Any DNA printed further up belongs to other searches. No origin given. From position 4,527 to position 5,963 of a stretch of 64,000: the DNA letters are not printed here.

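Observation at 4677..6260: SARP (wHTH-BTAD) regulator fused to a C-terminal receiver, followed by an orphan atypical receiver and preceded by a patatin lipase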

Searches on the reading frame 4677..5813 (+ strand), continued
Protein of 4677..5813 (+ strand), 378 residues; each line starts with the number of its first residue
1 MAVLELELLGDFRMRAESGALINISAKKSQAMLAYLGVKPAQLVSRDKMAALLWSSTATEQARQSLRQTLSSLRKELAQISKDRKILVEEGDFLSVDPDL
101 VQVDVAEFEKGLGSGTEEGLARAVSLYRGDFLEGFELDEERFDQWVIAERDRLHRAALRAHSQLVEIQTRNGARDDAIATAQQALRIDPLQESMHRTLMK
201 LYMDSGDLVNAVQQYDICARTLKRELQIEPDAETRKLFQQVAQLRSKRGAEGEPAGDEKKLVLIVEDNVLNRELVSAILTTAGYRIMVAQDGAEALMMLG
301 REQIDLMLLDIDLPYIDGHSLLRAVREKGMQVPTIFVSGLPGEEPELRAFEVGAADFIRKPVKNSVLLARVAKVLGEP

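Call 41: search_protein_families(library=pfam, proteins=[L068:8517-9971:-, L068:6272-8020:+, L068:5369-6268:+, L068:7918-8415:+, L068:2732-4381:+, L068:4369-4791:+, L019:11118-12407:-, L031:11219-14413:-, L086:11725-12435:-, L029:4565-6187:+], max_evalue=0.001)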
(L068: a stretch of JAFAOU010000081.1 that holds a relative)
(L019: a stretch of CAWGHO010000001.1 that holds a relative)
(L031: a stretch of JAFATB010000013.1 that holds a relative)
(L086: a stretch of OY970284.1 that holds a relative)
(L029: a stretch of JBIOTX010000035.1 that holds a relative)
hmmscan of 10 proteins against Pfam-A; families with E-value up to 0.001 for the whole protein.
L068:8517-9971:- (485 aa): 3 families
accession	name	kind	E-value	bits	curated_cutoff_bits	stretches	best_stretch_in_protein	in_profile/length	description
PF01769.21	MgtE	-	1.2e-36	126.1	27.6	1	343-475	1-125/125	Divalent cation transporter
PF03448.22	MgtE_N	-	2.6e-29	102.2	25.9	1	54-155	1-102/102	MgtE intracellular N domain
PF00571.33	CBS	-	5.2e-14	52.7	24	2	223-274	3-54/57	CBS domain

L068:6272-8020:+ (583 aa): 0 families

L068:5369-6268:+ (300 aa): 1 family
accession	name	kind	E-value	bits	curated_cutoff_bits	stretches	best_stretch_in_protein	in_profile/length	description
PF00793.26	DAHP_synth_1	-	2.6e-67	227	25.5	1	33-282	7-253/270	DAHP synthetase I family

L068:7918-8415:+ (166 aa): 2 families
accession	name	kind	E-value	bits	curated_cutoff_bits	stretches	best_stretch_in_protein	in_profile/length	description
PF18029.7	Glyoxalase_6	-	1.2e-12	48.9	23.6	1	48-160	2-105/106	Glyoxalase-like domain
PF00903.31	Glyoxalase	-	1.1e-06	29.4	20.6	1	60-160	17-121/121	Glyoxalase/Bleomycin resistance protein/Dioxygenase superfamily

L068:2732-4381:+ (550 aa): 3 families
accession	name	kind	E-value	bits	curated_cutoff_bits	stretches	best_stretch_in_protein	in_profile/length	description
PF06418.20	CTP_synth_N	-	1.7e-130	434.5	26.1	1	5-267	1-265/265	CTP synthase N-terminus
PF00117.34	GATase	-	2.2e-43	148.6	22.8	1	305-527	4-189/190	Glutamine amidotransferase class-I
PF07722.19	Peptidase_C26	-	8.5e-10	39.2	20.5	1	366-510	96-219/219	Peptidase C26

L068:4369-4791:+ (141 aa): 0 families

L019:11118-12407:- (430 aa): 1 family
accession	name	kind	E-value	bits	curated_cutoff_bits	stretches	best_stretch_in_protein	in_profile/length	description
PF00149.33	Metallophos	-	1.8e-13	51.8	21.5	1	115-338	2-189/191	Calcineurin-like phosphoesterase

L031:11219-14413:- (1065 aa): 4 families
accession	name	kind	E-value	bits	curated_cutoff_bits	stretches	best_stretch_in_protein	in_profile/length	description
PF19081.6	Ig_7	-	4.7e-15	56.1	27.3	2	287-370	1-81/84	Ig-like domain CHU_C associated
PF13927.12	Ig_3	-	6.9e-11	42.9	30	1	286-340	1-60/78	Immunoglobulin domain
PF07679.22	I-set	-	5.9e-06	26.7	23.7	0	201-240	1-38/90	Immunoglobulin I-set domain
PF19190.6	BACON_2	-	7.9e-06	26.2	25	1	500-557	21-81/94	Viral BACON domain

L086:11725-12435:- (237 aa): 1 family
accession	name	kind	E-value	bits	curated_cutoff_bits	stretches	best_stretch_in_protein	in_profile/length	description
PF06940.17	DUF1287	-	2.8e-60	203.2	25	1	80-237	2-163/163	Domain of unknown function (DUF1287)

L029:4565-6187:+ (541 aa): 0 families

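Call 43: find_homologous_proteins(query=A4, max_evalue=1e-20)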
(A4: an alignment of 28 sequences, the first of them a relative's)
Query A4 (28 sequences) (375 aa, profile of the alignment): 2970 proteins with E <= 1e-20 among 8000 candidates; the best 120 are listed.
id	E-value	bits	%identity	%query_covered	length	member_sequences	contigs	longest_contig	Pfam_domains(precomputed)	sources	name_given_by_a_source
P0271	9.9e-159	546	48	99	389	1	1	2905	PF03704.24,PF00486.35,PF00072.31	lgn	-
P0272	1.7e-152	526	45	99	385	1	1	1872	PF03704.24,PF00072.31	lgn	-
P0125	7.3e-151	521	100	100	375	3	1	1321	PF03704.24,PF00486.35,PF00072.31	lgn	-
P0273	1.6e-150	519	49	98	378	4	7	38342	PF03704.24,PF00072.31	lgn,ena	-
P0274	1.9e-149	516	47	98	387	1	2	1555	PF03704.24,PF00486.35,PF00072.31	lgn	-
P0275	5.6e-149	514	49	98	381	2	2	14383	PF03704.24,PF00486.35,PF00072.31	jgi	jgi:DNA-binding SARP family transcriptional activator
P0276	2.1e-148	512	43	98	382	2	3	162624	PF03704.24,PF00486.35,PF00072.31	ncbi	ncbi:MAG: response regulator [Thermoanaerobaculia bacterium]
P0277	2.6e-148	512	49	98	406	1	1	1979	PF03704.24,PF00072.31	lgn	-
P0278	6.3e-148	511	41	98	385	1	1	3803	PF03704.24,PF00486.35,PF00072.31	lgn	-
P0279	1.1e-147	510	68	98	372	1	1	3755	PF03704.24,PF00486.35,PF00072.31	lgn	-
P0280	1.3e-147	510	88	99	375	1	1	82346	PF03704.24,PF00486.35,PF00072.31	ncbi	-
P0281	5.1e-147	508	85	99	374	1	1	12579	PF03704.24,PF00072.31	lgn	-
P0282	5.9e-147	508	45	99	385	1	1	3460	PF03704.24,PF00486.35,PF00072.31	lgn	-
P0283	1.6e-146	506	48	98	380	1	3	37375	PF03704.24,PF00072.31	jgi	jgi:DNA-binding SARP family transcriptional activator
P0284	2.1e-146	506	44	98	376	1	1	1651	PF03704.24,PF00072.31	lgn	-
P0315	2.9e-142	492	42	98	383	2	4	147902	PF03704.24,PF00072.31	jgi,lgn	jgi:DNA-binding SARP family transcriptional activator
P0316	1.7e-141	490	49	98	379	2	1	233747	PF03704.24,PF00072.31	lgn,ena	-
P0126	1.8e-141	490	52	98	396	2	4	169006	PF03704.24,PF00072.31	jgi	jgi:DNA-binding SARP family transcriptional activator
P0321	3.6e-140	485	50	99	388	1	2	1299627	PF03704.24,PF00486.35,PF00072.31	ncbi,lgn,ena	ncbi:MAG: response regulator [Thermoanaerobaculia bacterium]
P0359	4.1e-133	462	41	99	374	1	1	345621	PF03704.24,PF00072.31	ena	-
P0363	1.6e-131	457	40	98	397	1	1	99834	PF03704.24,PF00072.31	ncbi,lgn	ncbi:MAG: response regulator [Vicinamibacterales bacterium]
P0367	2.4e-130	453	45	98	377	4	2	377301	PF03704.24,PF00486.35,PF00072.31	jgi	jgi:DNA-binding SARP family transcriptional activator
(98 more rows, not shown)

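Call 44: find_encoding_contigs(protein=P0321, flank=7000, max_places=1)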
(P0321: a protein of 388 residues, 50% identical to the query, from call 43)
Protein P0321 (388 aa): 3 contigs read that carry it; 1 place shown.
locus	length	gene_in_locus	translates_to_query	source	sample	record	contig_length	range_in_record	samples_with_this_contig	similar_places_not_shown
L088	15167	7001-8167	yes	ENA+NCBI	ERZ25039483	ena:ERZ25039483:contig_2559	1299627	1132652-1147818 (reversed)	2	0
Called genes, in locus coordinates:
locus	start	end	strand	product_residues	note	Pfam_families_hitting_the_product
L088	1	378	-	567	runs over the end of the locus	PF00890:FAD_binding_2 (faint), PF01266:DAO (faint), PF21162:ETFQO_UQ-bd, PF05187:Fer4_ETF_QO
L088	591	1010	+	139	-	-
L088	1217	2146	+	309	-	-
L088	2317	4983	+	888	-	PF13620:CarboxypepD_reg (faint), PF17210:SdrD_B (faint), PF22904:NOMO1-like_2nd (weak)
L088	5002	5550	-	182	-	PF14352:DUF4402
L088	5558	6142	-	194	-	PF14352:DUF4402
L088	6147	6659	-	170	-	PF14352:DUF4402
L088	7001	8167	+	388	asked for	PF00486:Trans_reg_C (weak), PF03704:BTAD, PF00072:Response_reg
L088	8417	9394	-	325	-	PF01012:ETF, PF00766:ETF_alpha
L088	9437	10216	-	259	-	PF01012:ETF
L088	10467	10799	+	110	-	-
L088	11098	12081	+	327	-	PF04166:PdxA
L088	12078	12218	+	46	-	-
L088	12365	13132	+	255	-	PF01975:SurE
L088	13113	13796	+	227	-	PF01135:PCMT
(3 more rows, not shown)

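Call 45: find_encoding_contigs(protein=P0276, flank=7000, max_places=1)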
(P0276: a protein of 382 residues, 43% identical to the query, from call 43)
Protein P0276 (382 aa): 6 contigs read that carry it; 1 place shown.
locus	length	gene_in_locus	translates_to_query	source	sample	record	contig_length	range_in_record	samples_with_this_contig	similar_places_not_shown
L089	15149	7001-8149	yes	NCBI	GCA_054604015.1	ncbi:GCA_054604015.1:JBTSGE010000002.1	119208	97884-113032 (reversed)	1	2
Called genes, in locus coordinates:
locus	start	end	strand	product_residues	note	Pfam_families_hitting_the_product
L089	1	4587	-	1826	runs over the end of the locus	PF21142:A2M_bMG2, PF11974:bMG3, PF01835:MG2, PF17972:bMG5, PF17962:bMG6, PF07703:A2M_BRD, PF00207:A2M, PF17973:bMG10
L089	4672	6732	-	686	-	PF00990:GGDEF, PF00563:EAL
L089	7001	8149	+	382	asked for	PF00486:Trans_reg_C (faint), PF03704:BTAD, PF00072:Response_reg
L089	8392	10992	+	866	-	PF00512:HisKA, PF02518:HATPase_c, PF00072:Response_reg, PF01627:Hpt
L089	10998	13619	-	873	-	PF00246:Peptidase_M14, PF14258:DUF4350 (faint)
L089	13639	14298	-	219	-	-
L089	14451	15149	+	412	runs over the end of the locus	PF02308:MgtC, PF13194:DUF4010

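Call 46: find_encoding_contigs(protein=P0363, flank=7000, max_places=1)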
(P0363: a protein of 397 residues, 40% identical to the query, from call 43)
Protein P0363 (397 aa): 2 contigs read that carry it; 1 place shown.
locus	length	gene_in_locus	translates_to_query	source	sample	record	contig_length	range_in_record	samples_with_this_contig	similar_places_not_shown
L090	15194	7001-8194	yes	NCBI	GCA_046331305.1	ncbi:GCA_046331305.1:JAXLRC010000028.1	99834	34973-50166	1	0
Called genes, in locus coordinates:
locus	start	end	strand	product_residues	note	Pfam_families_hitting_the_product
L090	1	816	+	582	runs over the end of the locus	PF07969:Amidohydro_3, PF01979:Amidohydro_1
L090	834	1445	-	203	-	PF00657:Lipase_GDSL, PF13472:Lipase_GDSL_2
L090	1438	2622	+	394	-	-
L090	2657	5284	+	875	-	PF00501:AMP-binding, PF13193:AMP-binding_C (weak), PF00550:PP-binding (weak), PF01553:Acyltransferase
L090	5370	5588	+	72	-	PF01176:eIF-1a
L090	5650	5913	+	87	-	-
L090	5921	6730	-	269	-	PF13428:TPR_14 (faint), PF13432:TPR_16 (faint), PF07719:TPR_2 (faint), PF13424:TPR_12 (faint), PF00515:TPR_1 (faint), PF13181:TPR_8 (faint), PF14559:TPR_19 (weak), PF13414:TPR_11, +1 more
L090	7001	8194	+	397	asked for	PF03704:BTAD, PF00072:Response_reg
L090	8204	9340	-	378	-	PF00512:HisKA (weak), PF02518:HATPase_c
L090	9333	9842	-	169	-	PF00025:Arf, PF00071:Ras, PF08477:Roc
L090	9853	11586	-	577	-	PF00691:OmpA (weak)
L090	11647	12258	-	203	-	PF01442:Apolipoprotein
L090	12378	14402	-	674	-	PF00989:PAS (weak), PF08447:PAS_3, PF02518:HATPase_c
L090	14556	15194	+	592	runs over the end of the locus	PF17899:Peptidase_M61_N, PF05299:Peptidase_M61, PF13180:PDZ_2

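Call 47: predict_structure(alignment_id=A2)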
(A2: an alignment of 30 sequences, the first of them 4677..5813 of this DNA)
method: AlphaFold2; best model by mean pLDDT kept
length: 378 residues; sequences in the alignment: 30
mean_pLDDT: 94.4   pTM: 0.68
mean pLDDT of the five models: 94.4, 94.2, 93.8, 93.1, 92.6
residues with pLDDT >= 90: 344; 70-90: 23; 50-70: 6; < 50: 5
segments of 3 or more residues with pLDDT < 50: 252-256
pLDDT, mean of each block of 10 residues (from residue 1): 95 96 95 97 98 97 97 95 94 97 98 98 97 96 98 98 98 97 97 98 92 95 97 98 84 58 96 92 93 93 95 93 95 96 94 96 93 87
secondary structure, 60 per line:
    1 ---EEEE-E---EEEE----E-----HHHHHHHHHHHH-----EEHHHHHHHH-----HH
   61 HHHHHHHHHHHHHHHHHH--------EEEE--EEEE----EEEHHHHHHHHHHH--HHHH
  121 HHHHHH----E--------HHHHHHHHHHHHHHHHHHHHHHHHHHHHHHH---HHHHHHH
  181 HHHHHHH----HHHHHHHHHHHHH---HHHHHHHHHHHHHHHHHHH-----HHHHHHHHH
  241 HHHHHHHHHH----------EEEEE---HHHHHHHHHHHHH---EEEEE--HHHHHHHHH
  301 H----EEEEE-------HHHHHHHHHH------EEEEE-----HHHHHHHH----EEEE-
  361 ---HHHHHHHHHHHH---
elements in order: E4-7 E13-16 H27-38 H46-53 H59-78 E87-90 E93-96 E101-103 H104-114 H117-126 H140-170 H174-187 H192-204 H208-226 H232-250 E261-265 H269-281 E285-289 H292-301 E306-310 H318-327 E334-338 H344-351 E356-359 H364-375
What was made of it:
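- The relative orientation of the receiver and the SARP module is uncertain (pTM 0.68, call 47), so the activation mechanism (release versus dimerisation) is guesswork.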

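Call 49: find_encoding_contigs(protein=P0126, flank=7000, max_places=1)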
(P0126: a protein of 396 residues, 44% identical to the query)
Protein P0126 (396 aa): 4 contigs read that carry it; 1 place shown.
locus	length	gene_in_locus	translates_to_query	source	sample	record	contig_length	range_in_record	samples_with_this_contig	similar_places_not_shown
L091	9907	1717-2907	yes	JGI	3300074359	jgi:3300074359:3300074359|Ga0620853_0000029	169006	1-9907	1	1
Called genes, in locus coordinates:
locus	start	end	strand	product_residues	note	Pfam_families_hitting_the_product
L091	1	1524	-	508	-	?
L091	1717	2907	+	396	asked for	PF03704:BTAD, PF00072:Response_reg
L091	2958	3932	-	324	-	PF01012:ETF, PF00766:ETF_alpha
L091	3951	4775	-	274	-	PF01012:ETF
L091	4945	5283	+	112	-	PF17209:Hfq (weak), PF21979:Hfq_1 (weak)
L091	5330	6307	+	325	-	PF04166:PdxA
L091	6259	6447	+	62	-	-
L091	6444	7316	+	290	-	PF00892:EamA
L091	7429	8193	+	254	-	PF01975:SurE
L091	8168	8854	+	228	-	PF01135:PCMT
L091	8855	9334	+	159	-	-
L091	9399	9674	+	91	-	PF00708:Acylphosphatase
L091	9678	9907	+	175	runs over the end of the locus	PF00156:Pribosyltran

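Call 50: find_encoding_contigs(protein=P0359, flank=7000, max_places=1)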
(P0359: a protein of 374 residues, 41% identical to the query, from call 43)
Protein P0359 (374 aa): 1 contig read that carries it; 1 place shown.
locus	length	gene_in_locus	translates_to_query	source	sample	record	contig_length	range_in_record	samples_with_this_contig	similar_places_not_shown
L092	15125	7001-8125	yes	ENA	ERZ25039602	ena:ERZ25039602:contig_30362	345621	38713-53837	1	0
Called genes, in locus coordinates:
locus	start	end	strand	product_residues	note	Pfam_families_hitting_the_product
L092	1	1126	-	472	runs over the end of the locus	PF05598:DUF772 (weak)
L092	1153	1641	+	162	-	PF20586:DUF6788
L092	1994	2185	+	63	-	-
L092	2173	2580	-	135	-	-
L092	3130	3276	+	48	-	-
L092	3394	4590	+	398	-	PF07508:Recombinase, PF13408:Zn_ribbon_recom (weak)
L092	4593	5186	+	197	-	PF02687:FtsX (faint)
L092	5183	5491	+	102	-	-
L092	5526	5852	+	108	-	-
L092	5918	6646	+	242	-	PF07589:PEP_exosort_dom (weak)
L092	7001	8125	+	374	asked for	PF03704:BTAD, PF00072:Response_reg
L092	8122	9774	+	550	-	PF00512:HisKA, PF02518:HATPase_c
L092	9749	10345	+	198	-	PF00072:Response_reg, PF01627:Hpt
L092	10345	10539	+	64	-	-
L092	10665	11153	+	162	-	PF00239:Resolvase (weak)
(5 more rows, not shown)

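Call 52: fold_search(model_id=the predicted structure, library=pdb)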
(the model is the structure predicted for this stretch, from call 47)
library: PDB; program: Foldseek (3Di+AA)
matches with E <= 10: 1899; with E <= 0.001: 636
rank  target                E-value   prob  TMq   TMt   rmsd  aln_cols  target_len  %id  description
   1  8k60_J                2.9e-11  1.00  0.48  0.69   4.6       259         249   22  Cryo-EM structure of Streptomyces coelicolor transcription initiation complex with the global transcription factor Afs (released 2024-07-31)
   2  2ff4_A                1.3e-10  1.00  0.49  0.48   7.6       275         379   23  Mycobacterium tuberculosis EmbR in complex with low affinity phosphopeptide (released 2006-01-24)
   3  2fez                  1.6e-10  1.00  0.49  0.49   8.4       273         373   23  Mycobacterium tuberculosis EmbR (released 2006-01-24)
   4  8k60_I                1.8e-10  1.00  0.50  0.71   4.0       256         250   22  Cryo-EM structure of Streptomyces coelicolor transcription initiation complex with the global transcription factor Afs (released 2024-07-31)
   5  8hvr_I                2.0e-10  1.00  0.49  0.68   4.9       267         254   22  Cryo-EM structure of AfsR-dependent transcription activation complex with afsS promoter (released 2023-12-27)
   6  2ff4_B                6.3e-10  1.00  0.51  0.51   7.3       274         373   23  Mycobacterium tuberculosis EmbR in complex with low affinity phosphopeptide (released 2006-01-24)
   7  2a9o                  2.9e-09  1.00  0.30  0.96   1.2       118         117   35  Crystal structures of an activated YycF homologue, the essential response regulator from S.pneumoniae in complex with Be (released 2006-09-26)
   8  1xhf_B                4.0e-09  1.00  0.31  0.94   1.0       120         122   33  Crystal structure of the bef3-activated receiver domain of redox response regulator arca (released 2005-05-17)
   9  4ja2                  6.2e-09  1.00  0.31  0.94   1.1       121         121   36  Structural basis of a rationally rewired protein-protein interface (RR468mutant V13P, L14I, I17M and N21V) (released 2013-09-04)
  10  3gl9_B                7.7e-09  1.00  0.31  0.94   1.2       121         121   36  The structure of a histidine kinase-response regulator complex sheds light into two-component signaling and reveals a  (released 2009-10-27)
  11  9of3_A                7.7e-09  1.00  0.30  0.93   1.0       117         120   27  Structure of the Acinetobacter baumannii Response Regulator PmrA Receiver Domain D10N mutation (released 2025-11-26)
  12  8fk2_A                1.0e-08  1.00  0.30  0.92   1.0       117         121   38  The N-terminal VicR from Streptococcus mutans (released 2023-10-25)
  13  6rh1_C                1.4e-08  1.00  0.30  0.94   1.0       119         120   34  Revisiting pH-gated conformational switch. Complex HK853-RR468 D53A pH 7 (released 2020-02-19)
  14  4uhj_A                1.4e-08  1.00  0.30  0.87   1.3       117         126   32  Crystal structure of the receiver domain of CpxR from E. coli (orthorhombic form) (released 2016-04-13)
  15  4jav_D                1.5e-08  1.00  0.30  0.94   1.0       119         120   35  Structural basis of a rationally rewired protein-protein interface (HK853wt and RR468mutant V13P, L14I, I17M and N21V) (released 2013-09-04)
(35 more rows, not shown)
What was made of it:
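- Closest known: AfsR and small SARPs of Streptomyces. Same: The SARP module has the same fold (TM 0.68-0.71 normalised to the target, call 52).
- Checked: The AlphaFold2 model (call 47, pLDDT 94.4) matches the AfsR SARP domain and EmbR in its N-terminal part and OmpR-family receivers in its C-terminal part (call 52).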
